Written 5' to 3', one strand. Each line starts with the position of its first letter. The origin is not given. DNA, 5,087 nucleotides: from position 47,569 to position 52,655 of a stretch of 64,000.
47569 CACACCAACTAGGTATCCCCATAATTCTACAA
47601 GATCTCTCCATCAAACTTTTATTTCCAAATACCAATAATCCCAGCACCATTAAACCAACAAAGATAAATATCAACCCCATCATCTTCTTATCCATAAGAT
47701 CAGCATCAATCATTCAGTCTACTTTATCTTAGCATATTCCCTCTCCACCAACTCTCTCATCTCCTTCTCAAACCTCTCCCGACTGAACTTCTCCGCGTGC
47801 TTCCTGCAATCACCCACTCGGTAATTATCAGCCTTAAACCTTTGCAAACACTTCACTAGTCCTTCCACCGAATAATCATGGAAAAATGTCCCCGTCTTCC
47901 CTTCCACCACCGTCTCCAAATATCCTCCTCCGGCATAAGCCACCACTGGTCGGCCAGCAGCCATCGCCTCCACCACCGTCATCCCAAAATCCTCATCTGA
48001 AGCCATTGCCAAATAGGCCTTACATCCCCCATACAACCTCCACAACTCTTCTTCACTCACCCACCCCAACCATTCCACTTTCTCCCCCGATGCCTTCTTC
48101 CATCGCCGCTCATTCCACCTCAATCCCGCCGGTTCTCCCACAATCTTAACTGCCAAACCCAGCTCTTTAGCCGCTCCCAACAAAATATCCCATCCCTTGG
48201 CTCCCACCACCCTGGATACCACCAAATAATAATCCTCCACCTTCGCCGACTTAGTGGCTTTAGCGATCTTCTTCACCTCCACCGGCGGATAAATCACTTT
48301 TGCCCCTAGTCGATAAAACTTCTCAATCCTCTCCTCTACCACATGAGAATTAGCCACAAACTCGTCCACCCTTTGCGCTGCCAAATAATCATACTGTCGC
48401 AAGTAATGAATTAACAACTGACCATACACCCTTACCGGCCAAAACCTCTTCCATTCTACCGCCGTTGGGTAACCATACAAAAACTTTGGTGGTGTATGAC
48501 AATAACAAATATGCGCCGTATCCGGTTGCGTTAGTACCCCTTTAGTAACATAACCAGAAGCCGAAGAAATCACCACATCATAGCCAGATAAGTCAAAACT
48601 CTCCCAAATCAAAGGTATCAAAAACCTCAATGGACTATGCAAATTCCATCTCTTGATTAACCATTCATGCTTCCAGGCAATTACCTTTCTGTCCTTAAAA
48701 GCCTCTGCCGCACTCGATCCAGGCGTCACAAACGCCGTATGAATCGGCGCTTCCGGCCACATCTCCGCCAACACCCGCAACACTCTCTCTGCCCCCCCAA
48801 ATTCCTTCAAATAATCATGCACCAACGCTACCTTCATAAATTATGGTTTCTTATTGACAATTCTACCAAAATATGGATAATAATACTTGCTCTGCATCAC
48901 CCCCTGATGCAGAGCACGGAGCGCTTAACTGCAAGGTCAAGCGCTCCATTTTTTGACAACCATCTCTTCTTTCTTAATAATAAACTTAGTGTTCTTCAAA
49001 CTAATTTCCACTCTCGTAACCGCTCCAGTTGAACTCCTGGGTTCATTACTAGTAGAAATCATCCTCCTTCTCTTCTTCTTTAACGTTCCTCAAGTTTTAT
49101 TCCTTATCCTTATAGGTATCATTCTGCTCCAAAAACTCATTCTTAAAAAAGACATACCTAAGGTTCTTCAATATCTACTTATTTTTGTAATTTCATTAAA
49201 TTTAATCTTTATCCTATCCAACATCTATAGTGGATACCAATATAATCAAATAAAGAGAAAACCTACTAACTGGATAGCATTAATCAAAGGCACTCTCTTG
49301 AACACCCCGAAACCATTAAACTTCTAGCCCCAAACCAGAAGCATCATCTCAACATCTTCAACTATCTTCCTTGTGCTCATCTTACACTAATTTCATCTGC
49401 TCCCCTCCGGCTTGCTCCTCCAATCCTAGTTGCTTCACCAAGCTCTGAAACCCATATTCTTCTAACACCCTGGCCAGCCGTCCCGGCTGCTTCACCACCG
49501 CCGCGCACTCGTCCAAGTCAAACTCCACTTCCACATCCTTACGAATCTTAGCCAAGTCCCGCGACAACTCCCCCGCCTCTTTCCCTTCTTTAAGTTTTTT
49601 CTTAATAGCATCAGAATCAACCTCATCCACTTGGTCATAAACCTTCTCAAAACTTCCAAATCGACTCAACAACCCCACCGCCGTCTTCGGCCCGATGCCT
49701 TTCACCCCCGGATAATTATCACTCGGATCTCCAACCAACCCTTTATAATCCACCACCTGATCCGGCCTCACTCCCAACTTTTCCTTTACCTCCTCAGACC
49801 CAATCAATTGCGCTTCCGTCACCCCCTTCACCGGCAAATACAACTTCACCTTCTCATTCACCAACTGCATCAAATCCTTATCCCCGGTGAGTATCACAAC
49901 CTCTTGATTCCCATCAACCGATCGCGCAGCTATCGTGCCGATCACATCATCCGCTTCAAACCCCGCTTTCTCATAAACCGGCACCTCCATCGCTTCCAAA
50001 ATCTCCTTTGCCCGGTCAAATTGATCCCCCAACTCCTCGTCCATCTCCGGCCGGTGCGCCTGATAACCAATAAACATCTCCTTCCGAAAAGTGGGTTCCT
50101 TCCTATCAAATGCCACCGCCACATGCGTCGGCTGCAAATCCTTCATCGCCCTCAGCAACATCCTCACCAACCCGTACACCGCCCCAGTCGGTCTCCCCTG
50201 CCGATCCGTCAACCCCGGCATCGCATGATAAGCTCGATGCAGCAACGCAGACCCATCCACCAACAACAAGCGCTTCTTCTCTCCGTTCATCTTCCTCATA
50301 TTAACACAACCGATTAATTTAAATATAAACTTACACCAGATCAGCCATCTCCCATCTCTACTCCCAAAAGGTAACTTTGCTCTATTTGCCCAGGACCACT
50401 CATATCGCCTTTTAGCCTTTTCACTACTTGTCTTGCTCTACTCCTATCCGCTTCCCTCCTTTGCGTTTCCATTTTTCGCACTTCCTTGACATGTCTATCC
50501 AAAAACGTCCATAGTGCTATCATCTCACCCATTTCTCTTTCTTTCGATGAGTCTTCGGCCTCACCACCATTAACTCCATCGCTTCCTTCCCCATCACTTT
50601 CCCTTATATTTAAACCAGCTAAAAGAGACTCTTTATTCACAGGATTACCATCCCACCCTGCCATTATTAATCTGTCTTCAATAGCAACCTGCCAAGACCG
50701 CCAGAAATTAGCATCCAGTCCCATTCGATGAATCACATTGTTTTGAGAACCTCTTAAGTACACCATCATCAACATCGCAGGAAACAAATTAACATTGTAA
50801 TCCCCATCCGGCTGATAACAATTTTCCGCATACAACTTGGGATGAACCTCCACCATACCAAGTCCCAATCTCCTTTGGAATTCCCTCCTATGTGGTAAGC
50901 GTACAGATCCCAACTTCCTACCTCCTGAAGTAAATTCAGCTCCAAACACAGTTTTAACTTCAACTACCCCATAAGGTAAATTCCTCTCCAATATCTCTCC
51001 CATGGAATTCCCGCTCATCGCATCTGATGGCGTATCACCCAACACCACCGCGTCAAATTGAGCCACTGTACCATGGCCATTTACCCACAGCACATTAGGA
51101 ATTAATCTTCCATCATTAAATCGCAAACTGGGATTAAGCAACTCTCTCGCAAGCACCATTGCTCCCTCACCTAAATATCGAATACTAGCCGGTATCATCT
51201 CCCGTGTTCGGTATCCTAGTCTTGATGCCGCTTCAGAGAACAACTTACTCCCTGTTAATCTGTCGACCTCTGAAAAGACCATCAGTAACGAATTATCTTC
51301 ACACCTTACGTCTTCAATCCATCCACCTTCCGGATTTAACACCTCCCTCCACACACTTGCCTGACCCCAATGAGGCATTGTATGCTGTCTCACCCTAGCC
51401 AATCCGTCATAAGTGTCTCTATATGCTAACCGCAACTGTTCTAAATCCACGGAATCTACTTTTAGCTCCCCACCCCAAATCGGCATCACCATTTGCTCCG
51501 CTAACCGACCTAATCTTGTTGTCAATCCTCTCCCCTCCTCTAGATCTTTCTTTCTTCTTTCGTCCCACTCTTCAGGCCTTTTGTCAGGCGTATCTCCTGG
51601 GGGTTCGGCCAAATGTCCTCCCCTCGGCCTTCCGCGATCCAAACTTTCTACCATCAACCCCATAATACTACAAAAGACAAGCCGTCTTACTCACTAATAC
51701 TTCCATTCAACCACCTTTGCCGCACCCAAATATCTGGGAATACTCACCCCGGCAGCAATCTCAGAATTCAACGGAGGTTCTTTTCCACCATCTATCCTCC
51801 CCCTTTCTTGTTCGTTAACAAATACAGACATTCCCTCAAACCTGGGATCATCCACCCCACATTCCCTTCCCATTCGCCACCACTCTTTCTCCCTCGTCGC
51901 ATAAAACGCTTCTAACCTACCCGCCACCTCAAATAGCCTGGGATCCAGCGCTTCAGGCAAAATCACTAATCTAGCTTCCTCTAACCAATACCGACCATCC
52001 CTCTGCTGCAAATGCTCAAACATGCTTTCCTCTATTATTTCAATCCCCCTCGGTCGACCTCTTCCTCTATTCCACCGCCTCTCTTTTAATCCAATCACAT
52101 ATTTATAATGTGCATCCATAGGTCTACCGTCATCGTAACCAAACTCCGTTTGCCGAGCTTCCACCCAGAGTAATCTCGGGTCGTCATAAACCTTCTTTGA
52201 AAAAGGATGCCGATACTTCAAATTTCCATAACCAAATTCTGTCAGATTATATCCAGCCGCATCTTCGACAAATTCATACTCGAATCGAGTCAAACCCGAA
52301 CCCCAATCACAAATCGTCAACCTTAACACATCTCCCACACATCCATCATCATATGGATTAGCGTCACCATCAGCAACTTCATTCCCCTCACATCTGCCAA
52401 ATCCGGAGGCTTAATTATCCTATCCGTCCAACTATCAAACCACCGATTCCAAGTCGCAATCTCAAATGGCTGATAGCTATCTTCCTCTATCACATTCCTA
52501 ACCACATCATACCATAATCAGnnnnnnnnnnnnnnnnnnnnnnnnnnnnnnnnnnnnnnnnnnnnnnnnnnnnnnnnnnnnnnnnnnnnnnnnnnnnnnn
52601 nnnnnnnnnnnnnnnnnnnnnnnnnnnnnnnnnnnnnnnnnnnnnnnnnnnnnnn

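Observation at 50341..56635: Seven-gene cluster of entirely uncharacterised proteins between the Pol I exonuclease and ftsH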

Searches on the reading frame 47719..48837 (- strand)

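Call 108: search_protein_families(library=pfam, proteins=[window:47719-48837:-], max_evalue=0.001)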
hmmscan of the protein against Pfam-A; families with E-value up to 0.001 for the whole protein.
window:47719-48837:- (372 aa): 4 families
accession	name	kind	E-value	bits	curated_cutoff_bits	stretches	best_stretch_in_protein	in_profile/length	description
PF00534.26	Glycos_transf_1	-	2.8e-26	92.5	26.4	1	190-350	4-171/172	Glycosyl transferases group 1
PF13692.12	Glyco_trans_1_4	-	4.1e-17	63.2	27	1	204-334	4-139/142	Glycosyl transferases group 1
PF13439.12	Glyco_transf_4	-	1.6e-11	44.9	28.5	1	13-188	1-168/170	Glycosyltransferase Family 4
PF13524.12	Glyco_trans_1_2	-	5.1e-11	43.1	25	1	219-348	5-125/144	Glycosyl transferase-like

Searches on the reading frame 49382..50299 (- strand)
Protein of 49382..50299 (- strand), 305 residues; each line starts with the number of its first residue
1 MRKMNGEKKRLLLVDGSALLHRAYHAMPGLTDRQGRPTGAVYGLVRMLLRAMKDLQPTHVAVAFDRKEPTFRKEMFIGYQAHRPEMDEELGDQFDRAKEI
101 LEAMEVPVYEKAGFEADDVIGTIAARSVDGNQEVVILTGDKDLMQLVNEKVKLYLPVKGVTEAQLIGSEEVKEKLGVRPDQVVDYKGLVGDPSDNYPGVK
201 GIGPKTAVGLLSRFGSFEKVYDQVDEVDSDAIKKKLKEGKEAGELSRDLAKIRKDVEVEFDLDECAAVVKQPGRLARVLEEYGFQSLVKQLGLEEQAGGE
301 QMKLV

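Call 108: search_protein_families(library=pfam, proteins=[P0007, P0008], max_evalue=0.001)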
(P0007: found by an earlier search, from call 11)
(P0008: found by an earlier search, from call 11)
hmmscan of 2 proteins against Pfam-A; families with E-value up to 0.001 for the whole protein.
P0007 (305 aa): 3 families
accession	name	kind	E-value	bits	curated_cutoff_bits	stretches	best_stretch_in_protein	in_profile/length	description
PF02739.22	5_3_exonuc_N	-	4.5e-57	192.8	34.3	1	10-176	1-164/164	5'-3' exonuclease, N-terminal resolvase-like domain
PF01367.25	5_3_exonuc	-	7.7e-32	110.1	40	1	177-266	1-90/97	5'-3' exonuclease, C-terminal SAM fold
PF14520.12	HHH_5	-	0.00031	21.6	27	1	199-223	7-32/57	Helix-hairpin-helix domain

P0008 (662 aa): 9 families
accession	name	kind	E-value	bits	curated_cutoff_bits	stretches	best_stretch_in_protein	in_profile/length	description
PF01434.24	Peptidase_M41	-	4.5e-60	203.2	29.9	1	462-649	3-191/191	Peptidase family M41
PF00004.35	AAA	-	1.2e-46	158.9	21.2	1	247-380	1-130/131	ATPase family associated with various cellular activities (AAA)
PF17862.7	AAA_lid_3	-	2.8e-16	59.2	27.2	1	403-447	1-45/45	AAA+ lid domain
PF06480.20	FtsH_ext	-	1.5e-09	38.4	25.5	1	61-144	1-99/103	FtsH Extracellular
PF07728.20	AAA_5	-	2.3e-06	28.1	22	1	246-368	1-136/139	AAA domain (dynein-related subfamily)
PF13191.12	AAA_16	-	1.4e-05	26.1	32.6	1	236-323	16-113/167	AAA ATPase domain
PF05496.18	RuvB_N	-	8.2e-05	22.9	27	1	244-316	33-97/159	Holliday junction DNA helicase RuvB P-loop domain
PF06068.19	TIP49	-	0.00017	21.3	23.8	1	244-281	50-89/347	TIP49 P-loop domain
PF13207.12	AAA_17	-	0.00089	20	27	0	250-317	1-67/136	AAA domain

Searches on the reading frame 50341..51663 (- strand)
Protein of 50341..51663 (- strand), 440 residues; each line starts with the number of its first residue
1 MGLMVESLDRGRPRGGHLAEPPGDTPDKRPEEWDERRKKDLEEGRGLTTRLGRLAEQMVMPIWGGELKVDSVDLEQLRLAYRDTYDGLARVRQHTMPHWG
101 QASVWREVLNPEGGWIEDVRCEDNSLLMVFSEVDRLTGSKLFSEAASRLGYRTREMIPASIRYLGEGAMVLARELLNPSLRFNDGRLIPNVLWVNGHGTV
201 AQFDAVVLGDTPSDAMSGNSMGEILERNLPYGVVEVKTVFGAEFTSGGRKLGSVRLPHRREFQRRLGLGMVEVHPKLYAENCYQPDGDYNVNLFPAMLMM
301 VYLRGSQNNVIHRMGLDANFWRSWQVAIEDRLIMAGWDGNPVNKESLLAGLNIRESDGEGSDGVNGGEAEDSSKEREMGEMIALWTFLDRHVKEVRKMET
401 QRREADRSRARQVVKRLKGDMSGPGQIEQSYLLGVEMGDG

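Call 3: search_protein_families(library=pfam, proteins=[window:50341-51663:-], max_evalue=1)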
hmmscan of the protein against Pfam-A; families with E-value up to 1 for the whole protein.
window:50341-51663:- (440 aa): 0 families

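Call 4: search_protein_families(library=padloc, proteins=[window:50341-51663:-], max_evalue=1)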
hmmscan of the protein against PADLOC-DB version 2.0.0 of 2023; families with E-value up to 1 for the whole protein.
window:50341-51663:- (440 aa): 0 families

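Call 5: search_protein_families(library=phrogs, proteins=[window:50341-51663:-], max_evalue=1)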
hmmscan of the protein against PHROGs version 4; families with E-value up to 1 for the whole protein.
window:50341-51663:- (440 aa): 1 family
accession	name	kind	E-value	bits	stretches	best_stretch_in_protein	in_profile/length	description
phrog_13955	-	unknown function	0.14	13.1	1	179-213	33-67/126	-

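Call 6: search_protein_families(library=ncbifam, proteins=[window:50341-51663:-], max_evalue=1)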
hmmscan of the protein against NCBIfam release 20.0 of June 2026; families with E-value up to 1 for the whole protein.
window:50341-51663:- (440 aa): 0 families

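Call 11: list_cluster_members(proteins=[P0001, window:50341-51663:-, window:54053-54877:+, window:55742-56635:+, window:54883-55620:-, window:51694-52338:-, window:49382-50299:-, window:56682-58670:-])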
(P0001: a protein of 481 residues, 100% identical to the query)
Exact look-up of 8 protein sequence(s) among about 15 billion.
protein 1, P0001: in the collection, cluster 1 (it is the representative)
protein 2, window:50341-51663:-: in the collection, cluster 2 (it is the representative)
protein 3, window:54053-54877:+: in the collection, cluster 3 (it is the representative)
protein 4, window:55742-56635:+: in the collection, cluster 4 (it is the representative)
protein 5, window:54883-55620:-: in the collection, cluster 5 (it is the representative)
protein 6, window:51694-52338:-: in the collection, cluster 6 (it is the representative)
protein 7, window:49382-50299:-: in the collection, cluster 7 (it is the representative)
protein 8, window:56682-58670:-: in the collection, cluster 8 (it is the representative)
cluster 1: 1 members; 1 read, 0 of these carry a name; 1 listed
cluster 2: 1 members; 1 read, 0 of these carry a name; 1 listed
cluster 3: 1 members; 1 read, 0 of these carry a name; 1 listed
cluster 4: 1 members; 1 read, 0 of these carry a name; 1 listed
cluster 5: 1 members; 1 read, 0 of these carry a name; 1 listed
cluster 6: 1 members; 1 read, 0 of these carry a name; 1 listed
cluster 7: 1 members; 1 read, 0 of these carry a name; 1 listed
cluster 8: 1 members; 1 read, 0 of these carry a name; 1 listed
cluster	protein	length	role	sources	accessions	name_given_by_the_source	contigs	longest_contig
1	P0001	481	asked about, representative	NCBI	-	-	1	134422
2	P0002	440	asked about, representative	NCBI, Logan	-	-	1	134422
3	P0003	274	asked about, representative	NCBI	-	-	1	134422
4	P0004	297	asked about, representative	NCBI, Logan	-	-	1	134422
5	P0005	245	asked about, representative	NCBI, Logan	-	-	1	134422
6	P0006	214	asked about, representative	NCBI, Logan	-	-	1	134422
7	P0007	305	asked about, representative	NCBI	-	-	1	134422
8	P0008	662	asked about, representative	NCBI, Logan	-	-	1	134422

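Call 108: search_protein_families(library=pfam, proteins=[P0007, P0008], max_evalue=0.001)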
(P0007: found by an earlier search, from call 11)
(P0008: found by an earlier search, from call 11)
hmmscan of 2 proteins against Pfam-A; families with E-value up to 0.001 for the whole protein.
P0007 (305 aa): 3 families
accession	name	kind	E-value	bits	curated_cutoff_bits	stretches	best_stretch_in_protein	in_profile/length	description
PF02739.22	5_3_exonuc_N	-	4.5e-57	192.8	34.3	1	10-176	1-164/164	5'-3' exonuclease, N-terminal resolvase-like domain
PF01367.25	5_3_exonuc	-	7.7e-32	110.1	40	1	177-266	1-90/97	5'-3' exonuclease, C-terminal SAM fold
PF14520.12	HHH_5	-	0.00031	21.6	27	1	199-223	7-32/57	Helix-hairpin-helix domain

P0008 (662 aa): 9 families
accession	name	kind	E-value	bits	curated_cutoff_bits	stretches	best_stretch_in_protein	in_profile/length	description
PF01434.24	Peptidase_M41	-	4.5e-60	203.2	29.9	1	462-649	3-191/191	Peptidase family M41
PF00004.35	AAA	-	1.2e-46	158.9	21.2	1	247-380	1-130/131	ATPase family associated with various cellular activities (AAA)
PF17862.7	AAA_lid_3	-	2.8e-16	59.2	27.2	1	403-447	1-45/45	AAA+ lid domain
PF06480.20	FtsH_ext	-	1.5e-09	38.4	25.5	1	61-144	1-99/103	FtsH Extracellular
PF07728.20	AAA_5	-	2.3e-06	28.1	22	1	246-368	1-136/139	AAA domain (dynein-related subfamily)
PF13191.12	AAA_16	-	1.4e-05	26.1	32.6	1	236-323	16-113/167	AAA ATPase domain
PF05496.18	RuvB_N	-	8.2e-05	22.9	27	1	244-316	33-97/159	Holliday junction DNA helicase RuvB P-loop domain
PF06068.19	TIP49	-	0.00017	21.3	23.8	1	244-281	50-89/347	TIP49 P-loop domain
PF13207.12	AAA_17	-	0.00089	20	27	0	250-317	1-67/136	AAA domain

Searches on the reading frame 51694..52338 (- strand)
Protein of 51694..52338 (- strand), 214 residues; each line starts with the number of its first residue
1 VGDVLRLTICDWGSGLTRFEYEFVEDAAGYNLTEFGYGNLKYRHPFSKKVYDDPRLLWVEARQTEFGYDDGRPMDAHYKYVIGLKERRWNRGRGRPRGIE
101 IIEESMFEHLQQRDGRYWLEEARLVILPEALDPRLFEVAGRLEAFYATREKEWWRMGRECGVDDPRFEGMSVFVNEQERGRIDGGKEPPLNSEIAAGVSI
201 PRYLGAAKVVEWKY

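Call 3: search_protein_families(library=pfam, proteins=[window:51694-52338:-], max_evalue=1)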
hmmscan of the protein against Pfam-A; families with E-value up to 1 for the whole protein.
window:51694-52338:- (214 aa): 0 families

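Call 4: search_protein_families(library=padloc, proteins=[window:51694-52338:-], max_evalue=1)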
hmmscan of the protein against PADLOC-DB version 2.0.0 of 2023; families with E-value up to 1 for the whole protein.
window:51694-52338:- (214 aa): 0 families

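Call 5: search_protein_families(library=phrogs, proteins=[window:51694-52338:-], max_evalue=1)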
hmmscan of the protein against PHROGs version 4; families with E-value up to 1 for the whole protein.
window:51694-52338:- (214 aa): 0 families

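Call 6: search_protein_families(library=ncbifam, proteins=[window:51694-52338:-], max_evalue=1)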
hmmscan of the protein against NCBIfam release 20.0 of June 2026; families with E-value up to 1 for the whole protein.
window:51694-52338:- (214 aa): 0 families

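Call 108: search_protein_families(library=pfam, proteins=[P0007, P0008], max_evalue=0.001)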
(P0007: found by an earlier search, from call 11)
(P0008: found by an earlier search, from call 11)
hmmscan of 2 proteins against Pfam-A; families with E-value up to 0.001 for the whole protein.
P0007 (305 aa): 3 families
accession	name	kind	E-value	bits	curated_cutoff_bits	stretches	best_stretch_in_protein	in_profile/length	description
PF02739.22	5_3_exonuc_N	-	4.5e-57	192.8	34.3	1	10-176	1-164/164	5'-3' exonuclease, N-terminal resolvase-like domain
PF01367.25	5_3_exonuc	-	7.7e-32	110.1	40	1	177-266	1-90/97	5'-3' exonuclease, C-terminal SAM fold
PF14520.12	HHH_5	-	0.00031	21.6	27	1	199-223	7-32/57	Helix-hairpin-helix domain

P0008 (662 aa): 9 families
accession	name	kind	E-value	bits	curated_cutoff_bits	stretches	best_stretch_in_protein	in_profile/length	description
PF01434.24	Peptidase_M41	-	4.5e-60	203.2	29.9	1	462-649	3-191/191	Peptidase family M41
PF00004.35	AAA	-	1.2e-46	158.9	21.2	1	247-380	1-130/131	ATPase family associated with various cellular activities (AAA)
PF17862.7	AAA_lid_3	-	2.8e-16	59.2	27.2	1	403-447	1-45/45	AAA+ lid domain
PF06480.20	FtsH_ext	-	1.5e-09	38.4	25.5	1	61-144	1-99/103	FtsH Extracellular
PF07728.20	AAA_5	-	2.3e-06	28.1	22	1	246-368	1-136/139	AAA domain (dynein-related subfamily)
PF13191.12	AAA_16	-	1.4e-05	26.1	32.6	1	236-323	16-113/167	AAA ATPase domain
PF05496.18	RuvB_N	-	8.2e-05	22.9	27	1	244-316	33-97/159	Holliday junction DNA helicase RuvB P-loop domain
PF06068.19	TIP49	-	0.00017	21.3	23.8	1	244-281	50-89/347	TIP49 P-loop domain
PF13207.12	AAA_17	-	0.00089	20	27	0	250-317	1-67/136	AAA domain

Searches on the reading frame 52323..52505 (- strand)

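Call 3: search_protein_families(library=pfam, proteins=[window:52323-52505:-], max_evalue=1)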
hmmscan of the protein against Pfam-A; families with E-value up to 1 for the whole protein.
window:52323-52505:- (60 aa): 1 family
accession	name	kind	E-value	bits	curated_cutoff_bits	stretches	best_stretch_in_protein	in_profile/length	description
PF22612.2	GH113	-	0.037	13.8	27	1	11-48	97-134/289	Glycoside Hydrolase Family 113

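Call 4: search_protein_families(library=padloc, proteins=[window:52323-52505:-], max_evalue=1)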
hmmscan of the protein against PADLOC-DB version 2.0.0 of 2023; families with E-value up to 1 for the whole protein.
window:52323-52505:- (60 aa): 0 families

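Call 5: search_protein_families(library=phrogs, proteins=[window:52323-52505:-], max_evalue=1)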
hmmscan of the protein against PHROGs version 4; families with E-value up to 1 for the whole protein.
window:52323-52505:- (60 aa): 0 families

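Call 6: search_protein_families(library=ncbifam, proteins=[window:52323-52505:-], max_evalue=1)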
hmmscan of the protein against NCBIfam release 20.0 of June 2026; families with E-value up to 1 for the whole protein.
window:52323-52505:- (60 aa): 0 families
